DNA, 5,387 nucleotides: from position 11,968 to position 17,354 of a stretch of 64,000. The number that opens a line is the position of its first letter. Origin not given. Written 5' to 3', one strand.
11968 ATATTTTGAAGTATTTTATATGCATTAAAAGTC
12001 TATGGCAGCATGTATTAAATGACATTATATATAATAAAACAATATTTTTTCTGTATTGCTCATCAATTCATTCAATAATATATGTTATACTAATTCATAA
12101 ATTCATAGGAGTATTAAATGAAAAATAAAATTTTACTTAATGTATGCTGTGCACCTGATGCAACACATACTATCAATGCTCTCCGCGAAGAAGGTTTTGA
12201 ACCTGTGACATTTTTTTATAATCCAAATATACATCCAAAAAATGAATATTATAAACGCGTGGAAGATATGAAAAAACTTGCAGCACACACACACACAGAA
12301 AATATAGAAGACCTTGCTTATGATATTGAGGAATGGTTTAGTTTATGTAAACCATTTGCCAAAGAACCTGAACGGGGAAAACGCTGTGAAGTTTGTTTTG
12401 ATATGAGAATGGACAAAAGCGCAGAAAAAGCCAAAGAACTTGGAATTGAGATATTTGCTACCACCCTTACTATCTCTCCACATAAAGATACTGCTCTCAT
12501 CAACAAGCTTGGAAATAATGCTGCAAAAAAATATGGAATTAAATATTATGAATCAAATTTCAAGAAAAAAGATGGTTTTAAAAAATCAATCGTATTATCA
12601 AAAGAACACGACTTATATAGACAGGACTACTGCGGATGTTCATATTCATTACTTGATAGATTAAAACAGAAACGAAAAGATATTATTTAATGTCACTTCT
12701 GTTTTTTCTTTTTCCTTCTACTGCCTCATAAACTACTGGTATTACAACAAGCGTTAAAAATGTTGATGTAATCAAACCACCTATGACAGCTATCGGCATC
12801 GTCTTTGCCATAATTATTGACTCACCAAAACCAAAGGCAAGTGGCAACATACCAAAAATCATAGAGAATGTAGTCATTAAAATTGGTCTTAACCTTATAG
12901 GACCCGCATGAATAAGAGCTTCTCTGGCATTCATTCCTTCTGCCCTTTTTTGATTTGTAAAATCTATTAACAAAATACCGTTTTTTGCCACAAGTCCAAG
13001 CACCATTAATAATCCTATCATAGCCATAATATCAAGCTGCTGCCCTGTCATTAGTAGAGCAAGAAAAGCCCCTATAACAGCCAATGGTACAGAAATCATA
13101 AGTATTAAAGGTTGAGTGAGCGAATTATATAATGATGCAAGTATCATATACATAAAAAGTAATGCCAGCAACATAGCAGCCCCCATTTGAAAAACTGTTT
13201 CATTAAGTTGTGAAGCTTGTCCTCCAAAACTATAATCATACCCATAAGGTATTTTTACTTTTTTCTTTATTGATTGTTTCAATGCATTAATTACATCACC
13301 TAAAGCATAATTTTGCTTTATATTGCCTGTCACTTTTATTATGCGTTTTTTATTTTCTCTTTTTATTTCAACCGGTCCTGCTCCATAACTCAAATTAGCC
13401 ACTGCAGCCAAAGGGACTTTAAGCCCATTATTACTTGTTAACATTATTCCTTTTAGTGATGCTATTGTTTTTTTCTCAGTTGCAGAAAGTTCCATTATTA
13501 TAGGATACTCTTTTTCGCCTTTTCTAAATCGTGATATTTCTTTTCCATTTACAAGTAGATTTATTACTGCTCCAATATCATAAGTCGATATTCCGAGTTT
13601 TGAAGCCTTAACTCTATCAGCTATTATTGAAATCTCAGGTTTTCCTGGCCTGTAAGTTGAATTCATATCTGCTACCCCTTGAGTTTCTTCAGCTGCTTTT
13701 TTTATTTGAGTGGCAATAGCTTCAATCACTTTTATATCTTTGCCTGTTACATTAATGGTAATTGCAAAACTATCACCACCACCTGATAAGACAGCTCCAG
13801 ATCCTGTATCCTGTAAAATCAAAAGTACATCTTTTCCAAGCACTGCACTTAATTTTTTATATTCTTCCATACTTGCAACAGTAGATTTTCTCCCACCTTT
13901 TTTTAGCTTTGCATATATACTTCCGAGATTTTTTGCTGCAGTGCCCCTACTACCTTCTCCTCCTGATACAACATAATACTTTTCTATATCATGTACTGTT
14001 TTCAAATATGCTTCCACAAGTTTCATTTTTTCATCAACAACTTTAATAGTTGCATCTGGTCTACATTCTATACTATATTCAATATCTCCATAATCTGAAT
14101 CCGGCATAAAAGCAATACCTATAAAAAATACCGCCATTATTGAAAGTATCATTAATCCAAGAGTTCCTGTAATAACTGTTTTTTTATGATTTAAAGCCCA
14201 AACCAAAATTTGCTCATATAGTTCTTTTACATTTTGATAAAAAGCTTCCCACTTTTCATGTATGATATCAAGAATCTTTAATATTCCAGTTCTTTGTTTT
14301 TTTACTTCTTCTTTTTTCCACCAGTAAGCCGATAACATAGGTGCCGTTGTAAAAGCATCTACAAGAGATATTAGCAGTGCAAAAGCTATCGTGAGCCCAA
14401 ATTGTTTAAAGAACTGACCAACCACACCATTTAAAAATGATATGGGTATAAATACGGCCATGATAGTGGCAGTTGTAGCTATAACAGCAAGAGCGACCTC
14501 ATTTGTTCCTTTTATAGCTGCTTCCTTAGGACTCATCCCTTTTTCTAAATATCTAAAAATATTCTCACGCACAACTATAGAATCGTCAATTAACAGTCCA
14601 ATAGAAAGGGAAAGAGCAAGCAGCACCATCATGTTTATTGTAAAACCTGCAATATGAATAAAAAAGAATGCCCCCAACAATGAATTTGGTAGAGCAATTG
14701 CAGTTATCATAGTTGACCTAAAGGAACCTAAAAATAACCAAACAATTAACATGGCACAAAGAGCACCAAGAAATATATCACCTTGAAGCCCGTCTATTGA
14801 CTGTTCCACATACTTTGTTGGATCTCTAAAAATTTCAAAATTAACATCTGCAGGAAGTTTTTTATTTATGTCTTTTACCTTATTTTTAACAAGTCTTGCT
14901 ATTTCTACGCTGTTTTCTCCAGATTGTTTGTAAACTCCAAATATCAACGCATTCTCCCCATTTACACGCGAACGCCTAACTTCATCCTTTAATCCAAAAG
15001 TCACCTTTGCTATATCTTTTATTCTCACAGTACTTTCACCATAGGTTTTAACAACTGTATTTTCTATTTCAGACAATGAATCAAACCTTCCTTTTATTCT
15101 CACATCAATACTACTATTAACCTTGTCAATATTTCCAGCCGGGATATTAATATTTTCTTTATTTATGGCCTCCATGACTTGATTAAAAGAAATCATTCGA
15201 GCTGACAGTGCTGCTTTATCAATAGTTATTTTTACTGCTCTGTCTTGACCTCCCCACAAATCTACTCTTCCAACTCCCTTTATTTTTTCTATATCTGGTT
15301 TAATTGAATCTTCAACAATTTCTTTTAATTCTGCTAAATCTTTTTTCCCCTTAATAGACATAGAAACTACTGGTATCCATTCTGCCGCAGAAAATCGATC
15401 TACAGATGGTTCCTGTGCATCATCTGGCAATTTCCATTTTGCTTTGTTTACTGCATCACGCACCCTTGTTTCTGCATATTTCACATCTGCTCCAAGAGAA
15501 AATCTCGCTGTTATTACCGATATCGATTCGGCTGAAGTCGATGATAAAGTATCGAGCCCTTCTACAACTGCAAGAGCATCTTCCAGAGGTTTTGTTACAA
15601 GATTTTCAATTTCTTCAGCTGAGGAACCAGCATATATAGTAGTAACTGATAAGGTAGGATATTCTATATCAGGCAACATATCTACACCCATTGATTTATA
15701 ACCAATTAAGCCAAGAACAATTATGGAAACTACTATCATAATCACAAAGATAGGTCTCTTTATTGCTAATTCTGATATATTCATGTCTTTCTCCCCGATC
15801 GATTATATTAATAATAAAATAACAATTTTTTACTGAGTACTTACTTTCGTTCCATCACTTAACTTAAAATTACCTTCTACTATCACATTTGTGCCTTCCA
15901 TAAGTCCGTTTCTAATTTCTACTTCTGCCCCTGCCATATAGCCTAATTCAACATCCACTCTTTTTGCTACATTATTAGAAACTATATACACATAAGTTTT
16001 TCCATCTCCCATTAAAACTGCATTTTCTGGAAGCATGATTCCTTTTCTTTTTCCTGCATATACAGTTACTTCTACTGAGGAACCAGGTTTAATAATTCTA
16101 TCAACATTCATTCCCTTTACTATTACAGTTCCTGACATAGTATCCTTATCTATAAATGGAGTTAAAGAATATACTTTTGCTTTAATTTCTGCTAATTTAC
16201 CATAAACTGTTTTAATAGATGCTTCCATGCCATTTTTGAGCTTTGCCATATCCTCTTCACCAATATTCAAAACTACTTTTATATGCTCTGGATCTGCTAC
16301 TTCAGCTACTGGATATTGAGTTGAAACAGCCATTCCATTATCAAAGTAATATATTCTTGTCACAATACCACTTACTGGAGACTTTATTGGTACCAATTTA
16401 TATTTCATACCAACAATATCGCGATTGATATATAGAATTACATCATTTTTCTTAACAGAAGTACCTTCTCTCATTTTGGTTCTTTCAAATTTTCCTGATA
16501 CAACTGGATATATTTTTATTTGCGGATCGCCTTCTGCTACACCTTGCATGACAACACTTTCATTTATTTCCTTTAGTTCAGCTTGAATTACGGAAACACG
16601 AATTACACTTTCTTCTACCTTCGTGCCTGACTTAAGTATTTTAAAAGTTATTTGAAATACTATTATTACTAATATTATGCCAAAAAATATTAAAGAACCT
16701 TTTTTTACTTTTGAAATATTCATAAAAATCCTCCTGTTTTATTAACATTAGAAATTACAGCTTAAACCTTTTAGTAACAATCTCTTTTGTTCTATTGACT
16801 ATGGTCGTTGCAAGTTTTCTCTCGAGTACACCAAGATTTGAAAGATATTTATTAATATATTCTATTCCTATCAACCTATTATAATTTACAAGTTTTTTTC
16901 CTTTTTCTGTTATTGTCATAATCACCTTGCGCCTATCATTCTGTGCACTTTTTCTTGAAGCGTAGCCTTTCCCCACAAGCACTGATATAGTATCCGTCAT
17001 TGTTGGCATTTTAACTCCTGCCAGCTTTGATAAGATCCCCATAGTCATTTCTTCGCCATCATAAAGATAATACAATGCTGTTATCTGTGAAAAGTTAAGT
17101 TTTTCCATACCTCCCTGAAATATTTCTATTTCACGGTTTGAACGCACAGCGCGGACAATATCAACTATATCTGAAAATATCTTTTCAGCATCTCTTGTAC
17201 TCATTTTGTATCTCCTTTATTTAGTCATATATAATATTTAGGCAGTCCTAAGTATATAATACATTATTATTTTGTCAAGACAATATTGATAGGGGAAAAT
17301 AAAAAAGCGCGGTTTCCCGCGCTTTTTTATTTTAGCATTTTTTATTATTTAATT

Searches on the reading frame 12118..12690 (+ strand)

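Call 58: search_protein_families(library=pfam, proteins=[window:12118-12690:+], max_evalue=1e-8)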
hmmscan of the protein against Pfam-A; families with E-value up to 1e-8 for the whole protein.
window:12118-12690:+ (190 aa): 1 family
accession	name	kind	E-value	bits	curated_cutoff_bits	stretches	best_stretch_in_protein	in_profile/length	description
PF02677.20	QueH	-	3.3e-66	223.1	23.5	1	5-178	1-173/175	Epoxyqueuosine reductase QueH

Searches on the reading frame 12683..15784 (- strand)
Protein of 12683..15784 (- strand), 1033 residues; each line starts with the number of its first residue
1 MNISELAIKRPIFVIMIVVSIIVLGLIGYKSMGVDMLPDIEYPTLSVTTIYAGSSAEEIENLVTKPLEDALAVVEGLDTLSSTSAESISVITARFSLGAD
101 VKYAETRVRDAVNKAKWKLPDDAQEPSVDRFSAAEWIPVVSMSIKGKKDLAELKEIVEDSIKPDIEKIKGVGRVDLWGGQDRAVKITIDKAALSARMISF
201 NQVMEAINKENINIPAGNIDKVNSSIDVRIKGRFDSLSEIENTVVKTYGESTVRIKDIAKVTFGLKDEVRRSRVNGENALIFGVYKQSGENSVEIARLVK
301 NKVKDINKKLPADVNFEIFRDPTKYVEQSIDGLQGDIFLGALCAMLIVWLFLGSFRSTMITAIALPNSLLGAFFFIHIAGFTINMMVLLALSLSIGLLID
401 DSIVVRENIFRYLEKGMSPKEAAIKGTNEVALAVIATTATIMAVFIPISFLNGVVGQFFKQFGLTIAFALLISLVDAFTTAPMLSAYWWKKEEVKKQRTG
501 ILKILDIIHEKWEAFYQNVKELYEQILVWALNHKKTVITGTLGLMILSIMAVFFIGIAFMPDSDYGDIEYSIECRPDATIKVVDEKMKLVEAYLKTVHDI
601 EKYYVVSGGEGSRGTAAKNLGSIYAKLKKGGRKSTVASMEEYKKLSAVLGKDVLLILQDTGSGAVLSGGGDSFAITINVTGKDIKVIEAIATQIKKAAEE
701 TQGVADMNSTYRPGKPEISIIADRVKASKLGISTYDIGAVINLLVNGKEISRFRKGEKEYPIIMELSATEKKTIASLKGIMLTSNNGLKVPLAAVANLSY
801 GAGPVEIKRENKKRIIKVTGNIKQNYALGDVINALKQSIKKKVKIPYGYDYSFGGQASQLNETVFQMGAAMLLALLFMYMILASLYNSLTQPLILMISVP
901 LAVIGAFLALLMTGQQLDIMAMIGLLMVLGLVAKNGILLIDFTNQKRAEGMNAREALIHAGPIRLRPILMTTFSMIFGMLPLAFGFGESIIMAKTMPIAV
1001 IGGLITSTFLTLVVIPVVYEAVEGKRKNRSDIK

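Call 47: search_protein_families(library=pfam, proteins=[window:12683-15784:-], max_evalue=0.000001)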
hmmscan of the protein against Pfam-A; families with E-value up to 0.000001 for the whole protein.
window:12683-15784:- (1033 aa): 2 families
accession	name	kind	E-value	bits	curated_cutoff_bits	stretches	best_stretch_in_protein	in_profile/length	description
PF00873.25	ACR_tran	-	2.7e-268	893.2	28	1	3-1022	1-1020/1021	AcrB/AcrD/AcrF family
PF03176.21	MMPL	-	1.7e-09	37.5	20.5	0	344-490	166-304/333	MMPL family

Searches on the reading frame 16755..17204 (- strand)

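Call 47: search_protein_families(library=pfam, proteins=[window:16755-17204:-], max_evalue=0.000001)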
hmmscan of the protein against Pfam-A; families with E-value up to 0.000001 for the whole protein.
window:16755-17204:- (149 aa): 3 families
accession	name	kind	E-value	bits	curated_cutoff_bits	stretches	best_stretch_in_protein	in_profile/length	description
PF22381.2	Staph_reg_Sar_Rot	-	4.3e-10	40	27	1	35-107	11-83/85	Transcriptional regulator SarA/Rot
PF12802.13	MarR_2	-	2.1e-07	31.5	27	1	36-92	3-60/61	MarR family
PF01047.28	MarR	-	3.3e-07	30.5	24.6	1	36-94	1-59/59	MarR family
